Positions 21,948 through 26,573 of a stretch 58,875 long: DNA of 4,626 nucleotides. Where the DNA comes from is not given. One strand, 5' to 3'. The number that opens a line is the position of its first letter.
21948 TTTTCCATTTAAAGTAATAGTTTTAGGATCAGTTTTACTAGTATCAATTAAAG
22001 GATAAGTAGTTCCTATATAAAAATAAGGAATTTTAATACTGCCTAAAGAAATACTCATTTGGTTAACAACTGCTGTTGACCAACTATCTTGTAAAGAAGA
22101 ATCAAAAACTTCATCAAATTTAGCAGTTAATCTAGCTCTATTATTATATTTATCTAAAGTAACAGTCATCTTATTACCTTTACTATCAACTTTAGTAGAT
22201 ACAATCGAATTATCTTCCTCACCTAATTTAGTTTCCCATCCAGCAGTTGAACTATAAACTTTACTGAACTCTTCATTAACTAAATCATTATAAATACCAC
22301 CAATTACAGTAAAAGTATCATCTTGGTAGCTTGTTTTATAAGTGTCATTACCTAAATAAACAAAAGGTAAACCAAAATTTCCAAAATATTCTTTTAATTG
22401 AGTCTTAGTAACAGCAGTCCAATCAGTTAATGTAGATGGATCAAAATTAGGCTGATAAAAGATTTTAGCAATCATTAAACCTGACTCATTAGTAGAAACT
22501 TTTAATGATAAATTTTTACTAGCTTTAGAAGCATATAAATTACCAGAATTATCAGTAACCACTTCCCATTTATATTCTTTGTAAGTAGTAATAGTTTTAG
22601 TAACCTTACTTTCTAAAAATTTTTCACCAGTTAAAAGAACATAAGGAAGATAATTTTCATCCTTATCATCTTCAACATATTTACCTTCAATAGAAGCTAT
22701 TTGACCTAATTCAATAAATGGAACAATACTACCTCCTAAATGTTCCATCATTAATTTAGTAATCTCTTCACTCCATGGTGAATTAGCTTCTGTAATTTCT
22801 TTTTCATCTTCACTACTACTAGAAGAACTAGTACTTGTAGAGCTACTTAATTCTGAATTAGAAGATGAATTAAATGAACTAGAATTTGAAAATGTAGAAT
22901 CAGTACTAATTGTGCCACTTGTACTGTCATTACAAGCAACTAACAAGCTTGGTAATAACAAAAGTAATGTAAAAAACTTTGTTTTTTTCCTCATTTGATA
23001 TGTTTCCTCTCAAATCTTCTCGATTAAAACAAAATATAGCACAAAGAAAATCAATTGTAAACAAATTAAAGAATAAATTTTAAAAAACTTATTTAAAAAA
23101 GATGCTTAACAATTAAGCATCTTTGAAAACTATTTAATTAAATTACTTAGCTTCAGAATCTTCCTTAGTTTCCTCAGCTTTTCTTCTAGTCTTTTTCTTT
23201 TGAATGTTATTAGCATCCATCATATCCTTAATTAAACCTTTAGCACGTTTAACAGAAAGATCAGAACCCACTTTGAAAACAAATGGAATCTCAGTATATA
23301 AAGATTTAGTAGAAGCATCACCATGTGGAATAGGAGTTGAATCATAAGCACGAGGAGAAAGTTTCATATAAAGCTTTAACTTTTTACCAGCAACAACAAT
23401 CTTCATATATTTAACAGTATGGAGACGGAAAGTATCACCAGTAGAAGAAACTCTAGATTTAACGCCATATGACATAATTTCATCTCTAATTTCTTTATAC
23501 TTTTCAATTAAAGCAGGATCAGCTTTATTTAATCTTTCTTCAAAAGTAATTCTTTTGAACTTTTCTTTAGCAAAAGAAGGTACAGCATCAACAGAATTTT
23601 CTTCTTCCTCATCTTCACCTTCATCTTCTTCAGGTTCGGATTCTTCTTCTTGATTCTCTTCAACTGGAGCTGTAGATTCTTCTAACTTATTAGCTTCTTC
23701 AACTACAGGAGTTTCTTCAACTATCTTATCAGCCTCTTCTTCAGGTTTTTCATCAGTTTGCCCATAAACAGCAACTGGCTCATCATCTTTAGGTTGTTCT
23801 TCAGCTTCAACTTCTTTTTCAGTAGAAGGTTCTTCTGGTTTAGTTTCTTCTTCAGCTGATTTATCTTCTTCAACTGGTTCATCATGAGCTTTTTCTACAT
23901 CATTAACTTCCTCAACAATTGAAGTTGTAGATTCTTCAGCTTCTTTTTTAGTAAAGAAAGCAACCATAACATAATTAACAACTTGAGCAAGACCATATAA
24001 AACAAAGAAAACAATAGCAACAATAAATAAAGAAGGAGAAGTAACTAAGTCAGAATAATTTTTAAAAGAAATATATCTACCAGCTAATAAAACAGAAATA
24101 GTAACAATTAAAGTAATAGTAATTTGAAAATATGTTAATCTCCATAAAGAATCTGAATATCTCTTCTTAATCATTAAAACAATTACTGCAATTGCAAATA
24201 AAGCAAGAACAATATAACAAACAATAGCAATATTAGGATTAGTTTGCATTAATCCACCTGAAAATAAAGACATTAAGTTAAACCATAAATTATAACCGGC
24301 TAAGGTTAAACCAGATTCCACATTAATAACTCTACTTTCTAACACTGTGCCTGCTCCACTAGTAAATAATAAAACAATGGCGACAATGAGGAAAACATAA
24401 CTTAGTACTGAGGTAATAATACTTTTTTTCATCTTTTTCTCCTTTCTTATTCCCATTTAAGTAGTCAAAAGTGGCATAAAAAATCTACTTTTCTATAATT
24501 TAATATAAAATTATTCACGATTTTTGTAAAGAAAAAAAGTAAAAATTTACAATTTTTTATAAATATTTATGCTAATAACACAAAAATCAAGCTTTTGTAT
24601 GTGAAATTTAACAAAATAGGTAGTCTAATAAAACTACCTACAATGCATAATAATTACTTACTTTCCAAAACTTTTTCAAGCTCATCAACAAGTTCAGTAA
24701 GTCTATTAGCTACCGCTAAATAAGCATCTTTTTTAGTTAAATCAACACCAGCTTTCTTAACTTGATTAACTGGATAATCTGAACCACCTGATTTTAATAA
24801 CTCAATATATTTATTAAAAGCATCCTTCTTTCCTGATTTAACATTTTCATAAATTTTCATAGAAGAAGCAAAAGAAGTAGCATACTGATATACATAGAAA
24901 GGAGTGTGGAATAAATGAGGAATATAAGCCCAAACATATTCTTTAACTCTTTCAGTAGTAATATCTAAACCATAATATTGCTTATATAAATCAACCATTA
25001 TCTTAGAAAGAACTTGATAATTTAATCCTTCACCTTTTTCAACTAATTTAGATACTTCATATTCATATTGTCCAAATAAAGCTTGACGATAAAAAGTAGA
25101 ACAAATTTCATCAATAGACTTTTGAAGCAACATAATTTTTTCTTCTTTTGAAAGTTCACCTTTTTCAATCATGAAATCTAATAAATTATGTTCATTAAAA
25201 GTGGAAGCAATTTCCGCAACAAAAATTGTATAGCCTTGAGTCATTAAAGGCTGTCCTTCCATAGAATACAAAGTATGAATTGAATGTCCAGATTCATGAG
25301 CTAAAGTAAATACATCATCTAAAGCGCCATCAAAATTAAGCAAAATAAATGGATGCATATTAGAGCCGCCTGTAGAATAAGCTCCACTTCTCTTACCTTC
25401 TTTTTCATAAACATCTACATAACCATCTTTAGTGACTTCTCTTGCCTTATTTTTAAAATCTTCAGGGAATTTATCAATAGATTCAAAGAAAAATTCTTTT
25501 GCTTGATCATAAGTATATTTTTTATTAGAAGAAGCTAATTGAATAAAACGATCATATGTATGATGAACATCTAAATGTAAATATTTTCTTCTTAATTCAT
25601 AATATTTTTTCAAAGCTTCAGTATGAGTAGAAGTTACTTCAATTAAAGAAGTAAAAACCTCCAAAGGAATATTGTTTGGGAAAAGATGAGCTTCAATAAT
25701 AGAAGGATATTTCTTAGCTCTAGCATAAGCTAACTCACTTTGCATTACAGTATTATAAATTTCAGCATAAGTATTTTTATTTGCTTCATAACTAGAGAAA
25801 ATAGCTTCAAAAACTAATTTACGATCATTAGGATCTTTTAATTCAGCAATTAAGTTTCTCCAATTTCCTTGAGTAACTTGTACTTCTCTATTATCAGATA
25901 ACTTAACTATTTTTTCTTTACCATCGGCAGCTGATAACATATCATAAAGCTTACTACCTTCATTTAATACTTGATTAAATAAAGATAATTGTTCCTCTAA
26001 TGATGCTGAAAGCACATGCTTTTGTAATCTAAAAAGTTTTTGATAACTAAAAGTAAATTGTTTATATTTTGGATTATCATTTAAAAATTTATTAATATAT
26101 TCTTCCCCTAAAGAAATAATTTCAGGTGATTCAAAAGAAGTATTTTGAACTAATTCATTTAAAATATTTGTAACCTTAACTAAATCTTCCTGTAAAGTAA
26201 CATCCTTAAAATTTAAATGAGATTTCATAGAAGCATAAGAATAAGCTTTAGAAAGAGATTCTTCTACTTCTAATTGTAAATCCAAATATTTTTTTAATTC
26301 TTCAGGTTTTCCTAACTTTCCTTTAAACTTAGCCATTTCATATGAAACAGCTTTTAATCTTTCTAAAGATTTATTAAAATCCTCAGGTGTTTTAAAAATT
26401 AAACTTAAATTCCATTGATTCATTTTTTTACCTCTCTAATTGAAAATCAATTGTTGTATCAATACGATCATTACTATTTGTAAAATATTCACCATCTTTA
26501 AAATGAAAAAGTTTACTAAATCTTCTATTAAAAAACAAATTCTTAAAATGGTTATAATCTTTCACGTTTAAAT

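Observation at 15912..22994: Tandem pair of ~1170-aa paralogous lipoproteins forming their own promoter-to-terminator unit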

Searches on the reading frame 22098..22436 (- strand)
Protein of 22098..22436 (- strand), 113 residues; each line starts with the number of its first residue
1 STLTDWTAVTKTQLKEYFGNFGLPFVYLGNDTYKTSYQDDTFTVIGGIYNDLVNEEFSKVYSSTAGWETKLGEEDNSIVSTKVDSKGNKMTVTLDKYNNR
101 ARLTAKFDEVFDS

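Call 27: search_solved_structures(query=A4, max_evalue=10, show_alignments=2)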
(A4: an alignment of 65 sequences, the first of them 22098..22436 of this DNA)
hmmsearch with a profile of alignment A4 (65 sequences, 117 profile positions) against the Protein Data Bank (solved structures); distinct sequences matched with E-value up to 10: 12.
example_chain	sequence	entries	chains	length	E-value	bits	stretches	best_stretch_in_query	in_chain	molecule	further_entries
3m9g_A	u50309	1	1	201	0.0084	19.7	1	49-102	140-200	Protein kinase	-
3py9_A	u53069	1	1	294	0.024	18.2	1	49-105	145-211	Protein kinase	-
2lci_A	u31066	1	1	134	0.028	18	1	48-91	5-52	Protein OR36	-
2lr0_A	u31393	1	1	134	0.031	17.8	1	48-91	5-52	P-loop ntpase fold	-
4h1x_A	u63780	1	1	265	0.037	17.6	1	32-90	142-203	Phosphate-binding protein pstS 2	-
2lrh_A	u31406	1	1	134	0.044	17.3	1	52-91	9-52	De novo designed protein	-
4ib2_A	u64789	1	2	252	0.082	16.5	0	44-91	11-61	Putative Lipoprotein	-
9hac_A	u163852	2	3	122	0.11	16.1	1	80-103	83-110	BBF-14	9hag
5vw1_B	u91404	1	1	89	0.13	15.8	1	54-81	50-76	anti-CRISPR protein AcrIIA4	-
5vzl_C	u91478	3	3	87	0.14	15.7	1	54-81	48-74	phage anti-CRISPR AcrIIA4 | Associated protein | Anti-CRISPR AcrIIA4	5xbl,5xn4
4ys6_A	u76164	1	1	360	0.29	14.7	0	59-101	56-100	Putative solute-binding component of ABC transporter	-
8h2c_A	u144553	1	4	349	0.42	14.2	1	30-80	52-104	Pseudaminic acid synthase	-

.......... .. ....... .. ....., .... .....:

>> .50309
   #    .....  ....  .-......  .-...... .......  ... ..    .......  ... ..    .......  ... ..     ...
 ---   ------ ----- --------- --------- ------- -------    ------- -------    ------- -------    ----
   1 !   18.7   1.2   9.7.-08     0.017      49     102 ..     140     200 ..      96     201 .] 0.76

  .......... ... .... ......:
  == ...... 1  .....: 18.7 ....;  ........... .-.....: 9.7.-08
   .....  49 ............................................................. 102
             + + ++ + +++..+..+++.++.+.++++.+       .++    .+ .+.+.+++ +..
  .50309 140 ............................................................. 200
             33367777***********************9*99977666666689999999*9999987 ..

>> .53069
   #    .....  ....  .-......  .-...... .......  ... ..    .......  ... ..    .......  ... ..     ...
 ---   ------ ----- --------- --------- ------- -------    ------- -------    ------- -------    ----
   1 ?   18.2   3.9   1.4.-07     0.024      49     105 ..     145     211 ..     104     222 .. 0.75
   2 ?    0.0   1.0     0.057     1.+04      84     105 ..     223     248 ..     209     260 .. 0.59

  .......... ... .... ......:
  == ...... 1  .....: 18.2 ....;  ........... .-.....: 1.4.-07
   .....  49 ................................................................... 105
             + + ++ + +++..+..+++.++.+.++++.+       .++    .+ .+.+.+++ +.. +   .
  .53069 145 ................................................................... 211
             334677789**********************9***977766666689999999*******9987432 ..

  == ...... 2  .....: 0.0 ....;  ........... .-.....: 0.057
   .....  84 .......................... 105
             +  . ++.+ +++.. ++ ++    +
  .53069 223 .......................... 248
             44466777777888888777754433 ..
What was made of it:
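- On PASTA domain: E = 0.008 over half a module (call 27).
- Closest known: PASTA domains of Ser/Thr kinases and PBPs. Same: A weak profile hit (E = 0.008) covers the second half of the module, the segment G..(helix)..G[WF].v plus strands (call 27).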

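Call 37: search_protein_representatives(alignment_id=A4)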
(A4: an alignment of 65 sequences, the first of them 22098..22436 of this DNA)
Query: 65 sequences, 117 profile positions. Proteins with E-value up to 0.001 (for the whole library): 303; up to 1e-10: 166; up to 1e-30: 135. The best 150 are listed.
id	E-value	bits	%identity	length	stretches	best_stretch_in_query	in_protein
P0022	3.2e-191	640.2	-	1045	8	3-108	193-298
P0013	8.3e-183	613.1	-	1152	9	3-113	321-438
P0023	6.2e-178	597.4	-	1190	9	5-116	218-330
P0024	8.8e-178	596.9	-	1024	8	3-116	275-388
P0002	7.9e-169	568.0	-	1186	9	3-116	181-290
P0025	2.2e-166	560.1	-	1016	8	3-116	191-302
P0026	5.4e-166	558.9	-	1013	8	5-115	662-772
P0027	3.2e-162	546.7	-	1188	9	3-116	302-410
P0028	7.7e-161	542.3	-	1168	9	6-116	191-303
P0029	1.5e-155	525.2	-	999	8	5-115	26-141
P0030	2.3e-153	518.2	-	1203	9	4-113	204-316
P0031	3.5e-153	517.6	-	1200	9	4-114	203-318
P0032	1.6e-152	515.4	-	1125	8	3-113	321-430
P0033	2.4e-152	514.9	-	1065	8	5-114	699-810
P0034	2.5e-150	508.4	-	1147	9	6-114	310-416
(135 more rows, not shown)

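Call 49: predict_structure(alignment_id=A4)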
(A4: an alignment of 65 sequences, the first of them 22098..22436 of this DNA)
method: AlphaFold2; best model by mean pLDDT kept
length: 113 residues; sequences in the alignment: 65
mean_pLDDT: 94.8   pTM: 0.86
mean pLDDT of the five models: 94.8, 94.3, 94.1, 93.9, 93.7
residues with pLDDT >= 90: 101; 70-90: 11; 50-70: 1; < 50: 0
segments of 3 or more residues with pLDDT < 50: none
pLDDT, mean of each block of 10 residues (from residue 1): 92 93 94 96 97 97 97 92 96 97 96 78
secondary structure, 60 per line:
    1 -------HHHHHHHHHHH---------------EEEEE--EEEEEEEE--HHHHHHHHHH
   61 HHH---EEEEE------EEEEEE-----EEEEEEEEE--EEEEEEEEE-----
elements in order: H8-18 E34-38 E41-48 H51-63 E67-71 E78-83 E89-97 E100-108
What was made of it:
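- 19494..22799 (-): Nine tandem alpha/beta modules of A. m1 22437-22799, m2 22098-22436, m3 21753-22097, m4 21363-21752, m5 20979-21362, m6 20634-20978, m7 20280-20633, m8 19863-20279, m9 19494-19862. The single-module model has pLDDT 94.8 (call 49).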

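Call 52: fold_search(model_id=the predicted structure, library=pdb)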
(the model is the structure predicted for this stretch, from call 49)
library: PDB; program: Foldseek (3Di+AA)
matches with E <= 10: 1436; with E <= 0.001: 0
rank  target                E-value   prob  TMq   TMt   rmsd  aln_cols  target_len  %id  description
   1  3tgo_D                3.4e-03  0.98  0.34  0.23  12.2       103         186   16  Crystal structure of the E. coli BamCD complex (released 2011-09-28)
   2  5iri_A                3.8e-03  1.00  0.51  0.54   3.2        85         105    5  Structure of the mouse SAD-B AIS-KA1 fragment (released 2016-06-15)
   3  1yqf_C                9.9e-03  0.63  0.26  0.17  18.1       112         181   13  Hypothetical protein from leishmania major unknown function sequence homologue to human p32 protein (released 2005-02-22)
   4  6v05_C                1.2e-02  0.87  0.32  0.22  12.4       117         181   13  Cryo-EM structure of a substrate-engaged Bam complex (released 2020-06-10)
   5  6e8a_B                1.2e-02  0.95  0.37  0.32   6.5       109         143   13  Crystal structure of DcrB from Salmonella enterica at 1.92 Angstroms resolution (released 2018-10-31)
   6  6e8a_A                1.3e-02  0.99  0.41  0.33   5.4        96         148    7  Crystal structure of DcrB from Salmonella enterica at 1.92 Angstroms resolution (released 2018-10-31)
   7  5d0q_C                1.4e-02  0.85  0.32  0.14  12.3       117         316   13  BamACDE complex, outer membrane beta-barrel assembly machinery (BAM) complex (released 2016-03-09)
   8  1yqf_A                2.1e-02  0.57  0.27  0.18  17.9       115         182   13  Hypothetical protein from leishmania major unknown function sequence homologue to human p32 protein (released 2005-02-22)
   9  1yqf_B                2.6e-02  0.54  0.27  0.19  18.0       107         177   14  Hypothetical protein from leishmania major unknown function sequence homologue to human p32 protein (released 2005-02-22)
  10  1yqf_E                2.9e-02  0.47  0.27  0.18  18.0       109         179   15  Hypothetical protein from leishmania major unknown function sequence homologue to human p32 protein (released 2005-02-22)
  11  8h2d_B                3.2e-02  0.69  0.26  0.22  10.3        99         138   12  The hypothetical protein from Mycobacterium tuberculosis mutant - E47A (released 2023-09-06)
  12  3df6_A                3.6e-02  0.82  0.32  0.34   6.3        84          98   11  The thermo- and acido-stable ORF-99 from the archaeal virus AFV1 (released 2009-06-16)
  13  4mjg_A                3.6e-02  0.72  0.35  0.25  11.5       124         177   10  Crystal structure of a DUF4853 family protein (ACTODO_00621) from Actinomyces odontolyticus ATCC 17982 at 2.65 A resol (released 2013-10-16)
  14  3djw_A                3.8e-02  0.10  0.12  0.13  12.6        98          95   10  The thermo- and acido-stable ORF-99 from the archaeal virus AFV1 (released 2009-06-16)
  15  2h36                  4.5e-02  0.54  0.30  0.32  10.0       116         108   10  Structure of ORF14 from Sulfolobus Islandicus Filamentous Virus (SIFV) (released 2007-06-05)
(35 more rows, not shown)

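Call 57: fold_search(model_id=the predicted structure, library=viral)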
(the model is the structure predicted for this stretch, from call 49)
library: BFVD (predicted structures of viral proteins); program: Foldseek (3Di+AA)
matches with E <= 10: 1349; with E <= 0.001: 0
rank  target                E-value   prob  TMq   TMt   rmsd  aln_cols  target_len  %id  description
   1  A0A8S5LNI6            3.7e-03  1.00  0.44  0.52   5.8       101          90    9  Uncharacterized protein [Siphoviridae sp. ctsf32]
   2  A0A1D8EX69            4.0e-03  1.00  0.48  0.47   7.8       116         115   10  Uncharacterized protein [Campylobacter phage vB_CjeM_Los1]
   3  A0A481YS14            6.2e-03  0.87  0.32  0.24  12.2       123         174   13  Uncharacterized protein [Marseillevirus LCMAC101]
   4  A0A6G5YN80            7.4e-03  0.69  0.27  0.19  11.7       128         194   11  (no name in the UniProt tables at hand)
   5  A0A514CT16            8.7e-03  0.99  0.43  0.38   6.0       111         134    8  Uncharacterized protein [Achromobacter phage Motura]
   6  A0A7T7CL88            1.3e-02  0.98  0.45  0.49   6.3       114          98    8  Uncharacterized protein [Vibrio phage PH669]
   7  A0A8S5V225            1.4e-02  1.00  0.40  0.41   4.8        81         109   17  Uncharacterized protein [Myoviridae sp. ctJ2i1]
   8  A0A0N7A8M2            1.4e-02  0.54  0.25  0.23  10.7       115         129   11  (no name in the UniProt tables at hand)
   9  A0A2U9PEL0            1.4e-02  0.99  0.41  0.28   6.5       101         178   13  Uncharacterized protein [Erwinia phage vB_EamM-Bue1]
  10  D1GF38                1.4e-02  0.91  0.31  0.37   8.0       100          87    8  Uncharacterized protein [Sulfolobus spindle-shaped virus 6]
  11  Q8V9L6                1.6e-02  0.82  0.34  0.33   9.1       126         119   12  Uncharacterized protein [Sulfolobus islandicus rod-shaped virus 2]
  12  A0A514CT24            1.8e-02  0.91  0.34  0.19   7.8       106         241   10  Uncharacterized protein [Achromobacter phage Motura]
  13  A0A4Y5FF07            1.8e-02  0.89  0.38  0.27  13.9       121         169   11  Uncharacterized protein [Lactobacillus phage 3-521]
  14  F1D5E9                1.9e-02  0.33  0.22  0.17  13.9       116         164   13  (no name in the UniProt tables at hand)
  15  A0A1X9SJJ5            2.1e-02  1.00  0.45  0.71   2.9        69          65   14  Uncharacterized protein [Sulfolobus islandicus rod-shaped virus 9]
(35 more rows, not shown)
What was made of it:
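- Tried and rejected: I repeated it with a single-module model (calls 49, 52, 57).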

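Call 69: search_protein_families(library=pfam, alignment_id=A4, max_evalue=1)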
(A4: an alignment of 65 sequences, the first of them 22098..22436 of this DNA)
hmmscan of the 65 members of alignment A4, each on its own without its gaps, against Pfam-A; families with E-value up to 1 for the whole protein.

A. member 1, window:22098-22436:- (113 aa): 2 families
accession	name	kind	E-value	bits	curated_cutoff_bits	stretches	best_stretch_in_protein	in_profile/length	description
PF06511.16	T3SS_TC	-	0.03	14.2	25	1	47-101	171-222/355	Type III secretion systems tip complex components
PF11080.13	GhoS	-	0.059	13.8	21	1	36-89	14-67/94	Endoribonuclease GhoS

B. families by the number of members that match (of 65 scanned): 37 families (the first 25 are shown)
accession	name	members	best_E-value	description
PF21910.2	GH85_C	1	0.0059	GH85 endohexosaminidases, C-terminal domain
PF17886.7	ArsA_HSP20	1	0.0064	HSP20-like domain found in ArsA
PF06148.17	COG2_N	1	0.0074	COG2 N-terminal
PF16800.11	Endopep_inhib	1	0.0078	IseA DL-endopeptidase inhibitor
PF00370.27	FGGY_N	1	0.0087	FGGY family of carbohydrate kinases, N-terminal domain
PF07550.17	Shr-like_HID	1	0.013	Heme-binding protein Shr-like, Hb-interacting domain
PF24693.1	DUF7660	1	0.018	Family of unknown function (DUF7660)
PF19078.6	Big_12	1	0.018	Bacterial Ig-like domain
PF18210.6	Knl1_RWD_C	1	0.022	Knl1 RWD C-terminal domain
PF18788.6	DarA_N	1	0.024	Defence against restriction A N-terminal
PF06511.16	T3SS_TC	1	0.03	Type III secretion systems tip complex components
PF08829.15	AlphaC_N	1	0.03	Alpha C protein N terminal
PF24304.1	AcrIIA4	1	0.038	Anti-CRISPR Suppressor AcrIIA4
PF04451.17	Capsid_NCLDV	1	0.041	Large eukaryotic DNA virus major capsid protein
PF16306.11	DUF4948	1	0.047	Domain of unknown function (DUF4948)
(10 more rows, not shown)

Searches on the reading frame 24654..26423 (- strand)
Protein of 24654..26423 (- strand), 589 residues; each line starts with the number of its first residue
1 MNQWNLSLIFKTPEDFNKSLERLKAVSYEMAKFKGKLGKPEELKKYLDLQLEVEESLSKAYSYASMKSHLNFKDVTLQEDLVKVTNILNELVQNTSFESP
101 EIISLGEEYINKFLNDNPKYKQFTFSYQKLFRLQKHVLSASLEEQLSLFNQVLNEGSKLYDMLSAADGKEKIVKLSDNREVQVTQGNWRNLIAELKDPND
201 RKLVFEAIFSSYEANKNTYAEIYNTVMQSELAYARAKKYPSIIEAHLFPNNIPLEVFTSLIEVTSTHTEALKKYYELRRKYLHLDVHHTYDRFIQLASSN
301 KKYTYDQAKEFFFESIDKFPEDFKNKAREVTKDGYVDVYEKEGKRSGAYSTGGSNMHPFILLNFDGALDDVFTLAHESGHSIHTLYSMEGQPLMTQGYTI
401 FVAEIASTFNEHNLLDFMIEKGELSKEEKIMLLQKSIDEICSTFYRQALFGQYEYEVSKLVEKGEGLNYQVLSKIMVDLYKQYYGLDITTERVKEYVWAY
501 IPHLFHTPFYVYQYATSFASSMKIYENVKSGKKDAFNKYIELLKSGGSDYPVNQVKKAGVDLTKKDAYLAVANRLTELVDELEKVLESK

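Call 30: search_protein_families(library=pfam, proteins=[window:24654-26423:-], max_evalue=0.00001)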
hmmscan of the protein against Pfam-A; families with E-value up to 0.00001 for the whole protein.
window:24654-26423:- (589 aa): 2 families
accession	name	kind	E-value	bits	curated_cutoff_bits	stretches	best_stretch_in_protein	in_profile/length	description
PF01432.26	Peptidase_M3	-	2.9e-59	202.1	27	1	193-570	3-453/457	Peptidase family M3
PF08439.15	Peptidase_M3_N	-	1.2e-13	51.5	25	1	101-167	1-67/70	Oligopeptidase F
